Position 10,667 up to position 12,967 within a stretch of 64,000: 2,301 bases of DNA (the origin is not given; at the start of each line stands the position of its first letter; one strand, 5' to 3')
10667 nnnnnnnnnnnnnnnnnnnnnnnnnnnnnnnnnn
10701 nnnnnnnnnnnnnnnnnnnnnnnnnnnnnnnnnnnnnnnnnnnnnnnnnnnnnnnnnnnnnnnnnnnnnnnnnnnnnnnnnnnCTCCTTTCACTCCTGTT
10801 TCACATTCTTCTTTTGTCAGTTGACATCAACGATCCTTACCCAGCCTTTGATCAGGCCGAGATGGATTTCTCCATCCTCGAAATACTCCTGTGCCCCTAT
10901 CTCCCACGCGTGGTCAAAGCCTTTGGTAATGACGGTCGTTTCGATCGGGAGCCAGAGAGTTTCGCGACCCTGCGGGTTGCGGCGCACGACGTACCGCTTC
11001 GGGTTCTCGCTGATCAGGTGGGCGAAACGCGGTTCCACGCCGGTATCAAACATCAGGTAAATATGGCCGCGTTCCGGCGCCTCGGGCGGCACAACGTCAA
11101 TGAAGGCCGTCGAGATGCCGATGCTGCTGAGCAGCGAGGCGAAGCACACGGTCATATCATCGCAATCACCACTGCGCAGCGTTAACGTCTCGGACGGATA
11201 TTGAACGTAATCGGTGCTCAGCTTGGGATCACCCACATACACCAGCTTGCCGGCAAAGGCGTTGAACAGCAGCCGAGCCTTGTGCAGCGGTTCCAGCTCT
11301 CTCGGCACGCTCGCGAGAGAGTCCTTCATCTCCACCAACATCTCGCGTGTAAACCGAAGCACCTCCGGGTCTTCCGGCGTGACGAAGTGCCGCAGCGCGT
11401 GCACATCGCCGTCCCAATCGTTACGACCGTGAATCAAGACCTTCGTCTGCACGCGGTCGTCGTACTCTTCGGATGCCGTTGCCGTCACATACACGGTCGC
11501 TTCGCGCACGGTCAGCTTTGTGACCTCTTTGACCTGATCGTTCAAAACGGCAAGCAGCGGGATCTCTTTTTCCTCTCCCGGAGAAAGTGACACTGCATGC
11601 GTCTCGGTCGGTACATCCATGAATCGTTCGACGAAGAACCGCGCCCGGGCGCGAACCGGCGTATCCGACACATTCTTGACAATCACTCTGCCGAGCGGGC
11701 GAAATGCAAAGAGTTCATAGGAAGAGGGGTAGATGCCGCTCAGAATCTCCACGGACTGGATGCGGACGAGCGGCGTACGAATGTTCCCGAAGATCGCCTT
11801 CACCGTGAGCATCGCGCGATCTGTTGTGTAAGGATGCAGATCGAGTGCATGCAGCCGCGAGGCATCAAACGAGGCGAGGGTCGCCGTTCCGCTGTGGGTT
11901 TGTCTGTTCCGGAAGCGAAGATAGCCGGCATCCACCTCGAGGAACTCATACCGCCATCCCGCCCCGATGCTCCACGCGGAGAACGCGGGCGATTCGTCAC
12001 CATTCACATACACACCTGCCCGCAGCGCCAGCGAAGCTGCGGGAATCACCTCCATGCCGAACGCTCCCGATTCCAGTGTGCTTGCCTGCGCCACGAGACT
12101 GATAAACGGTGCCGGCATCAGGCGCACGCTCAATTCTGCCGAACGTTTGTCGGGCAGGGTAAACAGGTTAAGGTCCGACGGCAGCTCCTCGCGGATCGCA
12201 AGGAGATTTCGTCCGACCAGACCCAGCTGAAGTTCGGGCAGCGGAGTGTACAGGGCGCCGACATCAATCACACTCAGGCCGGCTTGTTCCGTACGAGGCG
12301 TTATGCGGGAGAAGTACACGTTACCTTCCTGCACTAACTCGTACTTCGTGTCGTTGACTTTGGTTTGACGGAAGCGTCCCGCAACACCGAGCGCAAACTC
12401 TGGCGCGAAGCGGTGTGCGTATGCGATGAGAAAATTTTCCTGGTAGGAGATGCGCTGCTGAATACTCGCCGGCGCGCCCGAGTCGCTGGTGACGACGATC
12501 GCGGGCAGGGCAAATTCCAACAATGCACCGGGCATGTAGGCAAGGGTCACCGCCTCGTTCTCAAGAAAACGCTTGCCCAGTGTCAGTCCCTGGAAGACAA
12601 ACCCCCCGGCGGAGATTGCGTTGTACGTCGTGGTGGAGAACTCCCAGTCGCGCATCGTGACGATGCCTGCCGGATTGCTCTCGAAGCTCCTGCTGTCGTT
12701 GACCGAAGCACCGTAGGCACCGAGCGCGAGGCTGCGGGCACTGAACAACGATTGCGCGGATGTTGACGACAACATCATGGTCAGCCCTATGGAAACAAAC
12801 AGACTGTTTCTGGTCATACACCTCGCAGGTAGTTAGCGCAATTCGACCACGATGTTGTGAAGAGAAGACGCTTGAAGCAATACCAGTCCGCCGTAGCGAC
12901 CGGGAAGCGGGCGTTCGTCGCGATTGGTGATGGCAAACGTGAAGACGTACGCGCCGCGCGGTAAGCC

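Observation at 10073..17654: Candidate undescribed envelope system: CHASE2 / sigma-54 one-component activator driving a four-gene module of unknown function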

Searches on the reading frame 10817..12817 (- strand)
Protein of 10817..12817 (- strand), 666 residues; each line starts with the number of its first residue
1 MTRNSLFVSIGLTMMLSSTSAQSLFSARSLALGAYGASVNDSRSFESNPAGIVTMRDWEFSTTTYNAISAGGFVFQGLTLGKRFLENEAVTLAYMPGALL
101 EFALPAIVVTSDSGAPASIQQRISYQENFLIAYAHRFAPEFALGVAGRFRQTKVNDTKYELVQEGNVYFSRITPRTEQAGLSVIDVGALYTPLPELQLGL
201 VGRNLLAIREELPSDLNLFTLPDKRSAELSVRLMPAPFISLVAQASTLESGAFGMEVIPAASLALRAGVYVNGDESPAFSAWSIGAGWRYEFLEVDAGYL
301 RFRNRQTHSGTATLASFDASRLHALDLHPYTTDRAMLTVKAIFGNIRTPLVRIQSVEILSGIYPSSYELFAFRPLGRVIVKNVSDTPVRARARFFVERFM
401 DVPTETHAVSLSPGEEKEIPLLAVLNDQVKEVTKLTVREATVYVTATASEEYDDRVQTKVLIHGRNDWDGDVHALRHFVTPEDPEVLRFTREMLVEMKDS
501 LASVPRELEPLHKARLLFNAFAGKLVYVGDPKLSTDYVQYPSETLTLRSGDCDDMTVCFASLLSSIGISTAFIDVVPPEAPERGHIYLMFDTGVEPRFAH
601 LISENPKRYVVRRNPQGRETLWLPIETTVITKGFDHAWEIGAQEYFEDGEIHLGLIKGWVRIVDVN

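Call 3: search_protein_families(library=pfam, proteins=[window:10817-12817:-], max_evalue=0.1)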
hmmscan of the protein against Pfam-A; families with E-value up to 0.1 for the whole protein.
window:10817-12817:- (666 aa): 2 families
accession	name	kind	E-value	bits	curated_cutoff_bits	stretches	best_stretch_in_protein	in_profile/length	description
PF01841.26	Transglut_core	-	0.00028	21.6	23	1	508-573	12-75/108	Transglutaminase-like superfamily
PF04473.18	DUF553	-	0.027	14.4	20.5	1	534-585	46-97/140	Transglutaminase-like domain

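Call 5: search_protein_families(library=ncbifam, proteins=[window:10817-12817:-], max_evalue=1)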
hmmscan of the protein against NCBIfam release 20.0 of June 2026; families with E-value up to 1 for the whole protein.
window:10817-12817:- (666 aa): 4 families
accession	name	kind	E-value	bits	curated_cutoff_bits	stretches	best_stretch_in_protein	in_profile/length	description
NF033709.1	PorV_fam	subfamily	3.5e-14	53.1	90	2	26-191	12-159/326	PorV/PorQ family protein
NF033710.1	T9SS_OM_PorV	equivalog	0.00011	21.6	250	1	252-301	298-347/367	type IX secretion system outer membrane channel protein PorV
NF058533.1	antiphage_ProA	equivalog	0.0061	14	1500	1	403-650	41-294/1903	anti-phage protein ProA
NF045674.1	CystProtLapG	equivalog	0.15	11.2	320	1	506-571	59-126/221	cysteine protease LapG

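Call 7: find_homologous_proteins(query=window:10817-12817:-)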
Query window:10817-12817:- (666 aa): 145 proteins with E <= 0.001 among 8000 candidates; the best 120 are listed.
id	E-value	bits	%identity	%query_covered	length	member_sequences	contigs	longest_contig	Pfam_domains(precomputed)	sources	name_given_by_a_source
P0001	0.0e+0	1470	98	100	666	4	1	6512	-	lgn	-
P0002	0.0e+0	1321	86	100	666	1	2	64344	-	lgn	-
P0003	0.0e+0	1243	81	100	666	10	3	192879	-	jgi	jgi:hypothetical protein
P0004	0.0e+0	1069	71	99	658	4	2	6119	-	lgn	-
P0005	0.0e+0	1063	69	100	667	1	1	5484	-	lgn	-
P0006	0.0e+0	1019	67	100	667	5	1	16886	-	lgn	-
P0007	7.6e-294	994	65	100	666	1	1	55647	PF01841.26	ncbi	-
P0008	7.5e-293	991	64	100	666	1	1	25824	-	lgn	-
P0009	6.5e-291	985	64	100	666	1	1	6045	-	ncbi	-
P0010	4.3e-282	955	64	100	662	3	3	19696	-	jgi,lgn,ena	jgi:hypothetical protein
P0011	4.4e-282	955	64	100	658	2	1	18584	-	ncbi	-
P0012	1.5e-278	944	63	100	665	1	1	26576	-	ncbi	-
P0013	1.5e-272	924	61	100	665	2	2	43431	-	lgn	-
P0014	1.0e-270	918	62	100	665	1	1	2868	-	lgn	-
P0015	2.1e-265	900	61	98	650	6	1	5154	-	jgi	jgi:hypothetical protein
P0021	9.0e-248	842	58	99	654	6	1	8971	PF01841.26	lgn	-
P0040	1.3e-223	762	51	99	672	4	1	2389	PF01841.26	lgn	-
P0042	6.5e-223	760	52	99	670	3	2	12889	PF01841.26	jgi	jgi:transglutaminase-like putative cysteine protease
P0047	2.1e-221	755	51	98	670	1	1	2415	PF01841.26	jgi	jgi:hypothetical protein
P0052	2.6e-219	748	60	83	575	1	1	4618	PF01841.26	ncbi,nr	ncbi:MAG: transglutaminase domain-containing protein, partial [Ignavibacteriae bacterium]|nr:transgl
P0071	3.0e-211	721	66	72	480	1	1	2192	PF01841.26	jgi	jgi:hypothetical protein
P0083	4.0e-205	701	48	100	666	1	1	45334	PF01841.26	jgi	jgi:hypothetical protein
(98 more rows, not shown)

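Call 9: find_related_loci(query=A1, collection=genome_contigs, flank=10000)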
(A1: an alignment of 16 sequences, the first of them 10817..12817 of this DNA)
Query A1 (666 aa) in genome_contigs; peptide patterns used: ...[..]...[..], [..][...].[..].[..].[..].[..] (x = any residue, [..] = any of these).
184 stretches matched a pattern; 142 encode a relative of the query (tblastn E <= 1e-3); the best 80 are kept; 80 distinct loci.
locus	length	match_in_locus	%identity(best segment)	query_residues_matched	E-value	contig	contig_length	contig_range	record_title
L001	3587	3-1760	83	81-666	0e+0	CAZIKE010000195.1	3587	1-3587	MAG TPA_asm: uncultured Chitinophagales bacterium isolate SRP290908_co1_392 genome assembly, contig: NODE_41266_length_3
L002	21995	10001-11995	71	1-666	0e+0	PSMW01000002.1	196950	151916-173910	MAG: Ignavibacteria bacterium isolate ERB_28_1 NODE_7_length_196950_cov_5.110567, whole genome shotgun sequence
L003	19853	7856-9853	65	1-666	0e+0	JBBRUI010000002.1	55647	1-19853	MAG: Bacteroidota bacterium isolate La3_concoct.179 La3_concoct.179_K_1940759_L_55647_cov_10.0598, whole genome shotgun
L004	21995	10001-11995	63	1-666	0e+0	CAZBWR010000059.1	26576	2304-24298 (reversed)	MAG TPA_asm: uncultured Chitinophagales bacterium isolate SRP287453_co1_248 genome assembly, contig: NODE_3098_length_26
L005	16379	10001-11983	57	1-665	0e+0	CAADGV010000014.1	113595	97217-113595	uncultured Chlorobi bacterium isolate CHB1.fa.gz genome assembly, contig: k127_682427, whole genome shotgun sequence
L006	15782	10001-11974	56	3-666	0e+0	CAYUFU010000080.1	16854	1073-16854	MAG TPA_asm: uncultured Chitinophagales bacterium isolate binchicken_co274_268 genome assembly, contig: NODE_8632_length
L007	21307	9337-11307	56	3-666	0e+0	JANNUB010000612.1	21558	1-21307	MAG: Ignavibacteriota bacterium isolate SOY_30_metabat_287 SOY_30_k141_4084674, whole genome shotgun sequence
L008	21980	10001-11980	51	8-665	0e+0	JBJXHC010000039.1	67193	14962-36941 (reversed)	MAG: Bacteroidota bacterium isolate F1F2.bin.124 k127_3332882, whole genome shotgun sequence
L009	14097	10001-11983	53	6-665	0e+0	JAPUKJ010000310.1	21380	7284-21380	MAG: Ignavibacteria bacterium isolate KW1-S15_2 KW1-S15_2_cg310, whole genome shotgun sequence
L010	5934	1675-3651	51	6-665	0e+0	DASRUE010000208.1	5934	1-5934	MAG TPA_asm: Bacteroidota bacterium isolate SMAG_U7886 k141_1711400, whole genome shotgun sequence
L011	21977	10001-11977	52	10-665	0e+0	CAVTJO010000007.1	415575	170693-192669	MAG: uncultured Bacteroidetes bacterium isolate MFD05942.bin.1.467 genome assembly, contig: contig_23051, whole genome s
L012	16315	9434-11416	50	6-665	0e+0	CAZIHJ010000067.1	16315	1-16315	MAG TPA_asm: uncultured Chitinophagales bacterium isolate SRP287453_co1_97 genome assembly, contig: NODE_6455_length_163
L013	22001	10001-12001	50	3-666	0e+0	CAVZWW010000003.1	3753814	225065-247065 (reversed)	MAG: uncultured Bacteroidetes bacterium isolate MFD04716.bin.1.116 genome assembly, contig: contig_9349, whole genome sh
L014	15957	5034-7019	50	10-666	0e+0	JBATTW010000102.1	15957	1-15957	MAG: Bacteroidota bacterium isolate MFD13193_ilm_asm_bin13 k127_100544, whole genome shotgun sequence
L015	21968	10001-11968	50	10-665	0e+0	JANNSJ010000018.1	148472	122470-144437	MAG: Bacteroidota bacterium isolate SOY_31_metabat_225 SOY_31_k141_1248112, whole genome shotgun sequence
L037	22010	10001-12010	44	1-666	0e+0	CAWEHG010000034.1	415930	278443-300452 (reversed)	MAG: Ignavibacteriota bacterium isolate MFD02979.bin.3.125 genome assembly, contig: contig_28385, whole genome shotgun s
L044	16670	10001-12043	44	1-665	0e+0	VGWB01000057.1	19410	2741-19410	MAG: Ignavibacteria bacterium isolate M_DeepCast_400m_m2_062 M_DeepCast_400m_m2_062_Ga0194112_10004350, whole genome sho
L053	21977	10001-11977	42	10-664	7e-176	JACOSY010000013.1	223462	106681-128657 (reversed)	MAG: Ignavibacteria bacterium isolate NC_groundwater_30_Pr7_B-0.1um_51_131 FFV18_Bp1_scaffold_235658, whole genome shotg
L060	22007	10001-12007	39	2-665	2e-170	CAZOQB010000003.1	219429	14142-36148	MAG TPA_asm: uncultured Ignavibacteriaceae bacterium isolate binchicken_co191_10 genome assembly, contig: NODE_49_length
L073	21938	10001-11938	41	21-665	4e-160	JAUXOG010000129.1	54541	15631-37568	MAG: Bacteroidota bacterium isolate C1_metabat.bin.52 C1_k141_202119, whole genome shotgun sequence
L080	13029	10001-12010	36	19-665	8e-150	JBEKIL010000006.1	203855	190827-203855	MAG: Bacteroidota bacterium isolate SPRUCE 29 SPRUCE_29_6, whole genome shotgun sequence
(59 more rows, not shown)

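Call 27: search_solved_structures(query=A1, max_evalue=1, show_alignments=2)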
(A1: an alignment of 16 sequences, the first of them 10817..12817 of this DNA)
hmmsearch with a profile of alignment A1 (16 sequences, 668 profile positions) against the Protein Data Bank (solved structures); distinct sequences matched with E-value up to 1: 4.
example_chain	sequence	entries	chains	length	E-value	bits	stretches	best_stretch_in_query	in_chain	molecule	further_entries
6h3i_F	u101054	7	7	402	0.0032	19.3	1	255-307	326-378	PorV | Type IX secretion system protein PorV domain-containing protein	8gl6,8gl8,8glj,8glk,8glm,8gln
4u65_E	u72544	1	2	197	0.0095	17.7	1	502-590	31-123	Putative cystine protease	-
4fgo_A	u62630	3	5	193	0.26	13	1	502-573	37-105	Periplasmic protein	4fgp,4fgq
6yl3_B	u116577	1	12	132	0.64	11.7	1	375-423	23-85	Urease subunit beta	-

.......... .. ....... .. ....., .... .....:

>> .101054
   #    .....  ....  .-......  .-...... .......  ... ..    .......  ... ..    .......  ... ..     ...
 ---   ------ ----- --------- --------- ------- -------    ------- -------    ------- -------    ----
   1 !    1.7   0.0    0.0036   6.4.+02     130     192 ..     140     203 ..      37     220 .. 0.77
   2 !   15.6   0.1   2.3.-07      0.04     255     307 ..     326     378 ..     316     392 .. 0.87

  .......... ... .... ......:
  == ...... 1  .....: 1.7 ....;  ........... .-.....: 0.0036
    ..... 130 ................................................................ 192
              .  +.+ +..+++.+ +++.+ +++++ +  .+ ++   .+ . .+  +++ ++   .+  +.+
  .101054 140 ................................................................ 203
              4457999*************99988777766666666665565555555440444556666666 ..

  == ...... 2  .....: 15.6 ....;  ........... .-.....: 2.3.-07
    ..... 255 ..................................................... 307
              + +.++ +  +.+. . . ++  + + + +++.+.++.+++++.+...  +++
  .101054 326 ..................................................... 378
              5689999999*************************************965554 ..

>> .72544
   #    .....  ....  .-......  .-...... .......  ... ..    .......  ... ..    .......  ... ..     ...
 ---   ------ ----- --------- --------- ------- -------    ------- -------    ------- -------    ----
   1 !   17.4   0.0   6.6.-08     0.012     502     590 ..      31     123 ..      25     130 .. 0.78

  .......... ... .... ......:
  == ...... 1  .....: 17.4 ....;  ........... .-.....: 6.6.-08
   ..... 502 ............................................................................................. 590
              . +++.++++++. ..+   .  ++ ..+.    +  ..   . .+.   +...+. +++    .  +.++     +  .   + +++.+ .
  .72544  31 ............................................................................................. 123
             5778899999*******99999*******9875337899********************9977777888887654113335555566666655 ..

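Call 54: search_protein_families(library=pfam, proteins=[L003:5206-5655:+, L008:7273-7722:+, L013:7251-7700:+, L037:5995-6444:+, L044:7245-7694:+, L053:6993-7442:+, L060:6603-7052:+, L073:7357-7806:+, L080:8124-8573:+], max_evalue=10)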
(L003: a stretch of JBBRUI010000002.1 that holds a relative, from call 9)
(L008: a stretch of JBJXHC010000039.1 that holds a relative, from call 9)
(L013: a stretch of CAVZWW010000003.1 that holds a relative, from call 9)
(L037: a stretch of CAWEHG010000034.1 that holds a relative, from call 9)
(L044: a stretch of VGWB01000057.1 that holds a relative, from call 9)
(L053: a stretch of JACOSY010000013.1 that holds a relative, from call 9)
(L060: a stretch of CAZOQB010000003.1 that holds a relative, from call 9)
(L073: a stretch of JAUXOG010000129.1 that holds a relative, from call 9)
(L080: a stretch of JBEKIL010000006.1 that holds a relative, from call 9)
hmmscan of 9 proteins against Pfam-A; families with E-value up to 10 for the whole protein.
L003:5206-5655:+ (149 aa): 6 families
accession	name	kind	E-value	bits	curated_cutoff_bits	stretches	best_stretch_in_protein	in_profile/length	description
PF18864.6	AbiTii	-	0.043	14.4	27.6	1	16-107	71-169/189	AbiTii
PF01450.25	KARI_C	-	0.056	14.2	29.1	1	67-128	64-126/144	Ketol-acid reductoisomerase, C-terminal domain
PF21991.1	capSnatchArena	-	0.081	12.9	24.2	1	7-103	38-132/194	Cap-snatching endonuclease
PF18949.5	DUF5693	-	0.081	11.8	29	1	9-126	12-127/609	Family of unknown function (DUF5693)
PF03431.18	RNA_replicase_B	-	0.14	11.1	25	1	20-143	4-132/540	RNA replicase, beta-chain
PF19726.4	DUF6218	-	0.16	12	26.8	1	66-121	61-118/229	Family of unknown function (DUF6218)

L008:7273-7722:+ (149 aa): 1 family
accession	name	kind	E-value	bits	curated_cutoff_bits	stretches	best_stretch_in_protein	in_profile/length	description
PF04845.19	PurA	-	0.11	12.2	25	1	53-102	21-68/219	PurA ssDNA and RNA-binding protein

L013:7251-7700:+ (149 aa): 1 family
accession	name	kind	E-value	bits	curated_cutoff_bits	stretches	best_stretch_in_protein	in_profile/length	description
PF24470.1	Thiored_Isochorism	-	0.22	12.3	35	1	76-123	5-55/87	Isochorismatase, thioredoxin-like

L037:5995-6444:+ (149 aa): 2 families
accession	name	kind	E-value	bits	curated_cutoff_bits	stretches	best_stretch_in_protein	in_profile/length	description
PF24470.1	Thiored_Isochorism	-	0.11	13.3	35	1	74-97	3-26/87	Isochorismatase, thioredoxin-like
PF24252.1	CdrL_M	-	0.26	12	27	1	82-109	11-38/77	CdrL-like, middle region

L044:7245-7694:+ (149 aa): 5 families
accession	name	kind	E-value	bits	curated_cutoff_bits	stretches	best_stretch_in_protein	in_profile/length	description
PF04504.20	GeBP-like_DBD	-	0.021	16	29.5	1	72-137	5-68/94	Glabrous-enhancer-binding protein-like family, DBD domain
PF08359.16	TetR_C_4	-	0.022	15.4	21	1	85-141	22-78/133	YsiA-like protein, C-terminal region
PF11486.13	DUF3212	-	0.076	13.7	27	1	79-122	56-98/121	Protein of unknown function (DUF3212)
PF16469.10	NPA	-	0.083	14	27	1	38-107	38-106/123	Nematode polyprotein allergen ABA-1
PF08996.15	zf-DNA_Pol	-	0.12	12.5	25.7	1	67-109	126-145/186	DNA Polymerase alpha zinc finger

L053:6993-7442:+ (149 aa): 3 families
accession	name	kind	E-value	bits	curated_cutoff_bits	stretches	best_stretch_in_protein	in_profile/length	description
PF05384.16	DegS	-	0.031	14.2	27.6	1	70-143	20-92/159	Sensor protein DegS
PF01544.23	CorA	-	0.041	13.6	27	1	57-119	123-186/292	CorA-like Mg2+ transporter protein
PF13991.11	BssS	-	0.14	12.7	27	1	78-109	41-72/72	BssS protein family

L060:6603-7052:+ (149 aa): 2 families
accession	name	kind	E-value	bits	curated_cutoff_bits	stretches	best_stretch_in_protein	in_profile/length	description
PF22083.2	I-HmuI_NUMOD-like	-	0.035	14.1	27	1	35-60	13-37/46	DNA endonuclease I-HmuI-like, NUMOD-like domain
PF00482.28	T2SSF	-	0.12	12.8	25.2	1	63-125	7-63/125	Type II secretion system (T2SS), protein F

L073:7357-7806:+ (149 aa): 5 families
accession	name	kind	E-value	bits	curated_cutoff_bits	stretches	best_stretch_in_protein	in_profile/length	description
PF07768.16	PVL_ORF50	-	0.032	15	27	1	62-129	30-96/116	PVL ORF-50-like family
PF04963.19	Sigma54_CBD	-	0.06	13.5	22.9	1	9-45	22-58/185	Sigma-54 factor, core binding domain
PF22766.2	ZW10_C2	-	0.077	13.6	27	1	79-144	55-119/152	ZW10 C-terminal helical domain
PF07875.18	Coat_F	-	0.16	12.6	25.7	1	76-104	22-50/63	Coat F domain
PF09606.15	Med15_N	-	0.19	11.9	24.1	1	85-124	9-48/72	ARC105/Med15 mediator subunit N-terminal KIX domain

L080:8124-8573:+ (149 aa): 1 family
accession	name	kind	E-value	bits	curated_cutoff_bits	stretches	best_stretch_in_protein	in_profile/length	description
PF11046.13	HycA_repressor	-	0.035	15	25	1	46-107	71-129/146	Transcriptional repressor of hyc and hyp operons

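Call 70: search_protein_families(library=padloc, proteins=[window:10817-12817:-], max_evalue=0.01)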
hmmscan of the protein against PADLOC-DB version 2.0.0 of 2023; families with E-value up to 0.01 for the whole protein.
window:10817-12817:- (666 aa): 0 families

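Call 77: search_protein_families(library=pfam, proteins=[L004:14286-14603:+, L004:14755-16467:+, L060:7227-8012:+], max_evalue=1)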
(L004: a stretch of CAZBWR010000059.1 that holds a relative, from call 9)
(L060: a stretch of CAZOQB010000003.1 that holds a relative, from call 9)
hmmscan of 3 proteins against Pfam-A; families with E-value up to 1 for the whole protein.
L004:14286-14603:+ (105 aa): 1 family
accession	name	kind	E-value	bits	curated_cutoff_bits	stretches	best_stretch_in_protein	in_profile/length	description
PF04391.17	DUF533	-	0.0033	17.5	29.6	1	14-89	37-101/178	Protein of unknown function (DUF533)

L004:14755-16467:+ (570 aa): 16 families
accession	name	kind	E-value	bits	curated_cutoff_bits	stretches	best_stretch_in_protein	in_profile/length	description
PF07719.23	TPR_2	-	9.9e-13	47.6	27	2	525-554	1-30/34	Tetratricopeptide repeat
PF13414.12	TPR_11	-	1.3e-11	44.4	26.8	2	464-503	1-40/42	TPR repeat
PF00515.34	TPR_1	-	2.4e-11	43.4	27.8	2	525-553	1-29/34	Tetratricopeptide repeat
PF13432.12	TPR_16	-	2.5e-10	41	32.7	1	463-522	3-62/65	Tetratricopeptide repeat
PF13424.12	TPR_12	-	1.2e-07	32.3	30.1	2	491-551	3-71/77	Tetratricopeptide repeat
PF13431.12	TPR_17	-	1.2e-07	31.9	24.4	1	514-545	2-33/34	Tetratricopeptide repeat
PF13174.12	TPR_6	-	1.3e-06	29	26.3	0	492-516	1-25/33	Tetratricopeptide repeat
PF14559.12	TPR_19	-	3.5e-06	27.7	25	2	468-530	2-63/68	Tetratricopeptide repeat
PF13374.12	TPR_10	-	5.5e-06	26.7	27.5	1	525-553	2-30/42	Tetratricopeptide repeat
PF13181.12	TPR_8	-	1.6e-05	25.1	25.7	1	525-553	1-29/34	Tetratricopeptide repeat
PF13428.12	TPR_14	-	5.2e-05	24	23.5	0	526-560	2-35/44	Tetratricopeptide repeat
PF07721.20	TPR_4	-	0.0011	19.8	27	1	527-549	3-25/26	Tetratricopeptide repeat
PF13176.12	TPR_7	-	0.0072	16.8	27.9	1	527-556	1-32/36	Tetratricopeptide repeat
PF03704.23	BTAD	-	0.013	16.2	22.1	1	496-553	67-124/146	Bacterial transcriptional activator domain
PF23914.1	TPR_CcmH_CycH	-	0.06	13.6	42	0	527-559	52-84/158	Cytochrome c-type biogenesis protein H TPR domain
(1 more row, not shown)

L060:7227-8012:+ (261 aa): 4 families
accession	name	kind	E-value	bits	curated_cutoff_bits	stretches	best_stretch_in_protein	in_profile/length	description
PF14321.11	DUF4382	-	9.4e-30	104.1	25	1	32-168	1-136/136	Domain of unknown function (DUF4382)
PF13620.12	CarboxypepD_reg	-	1.8e-05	25.5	32.3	1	181-258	2-81/82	Carboxypeptidase regulatory-like domain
PF13578.12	Methyltransf_24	-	0.027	15.8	26.3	1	17-70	51-104/105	Methyltransferase domain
PF23951.1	DUF7282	-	0.14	12.8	27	1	52-108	16-64/112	Domain of unknown function (DUF7282)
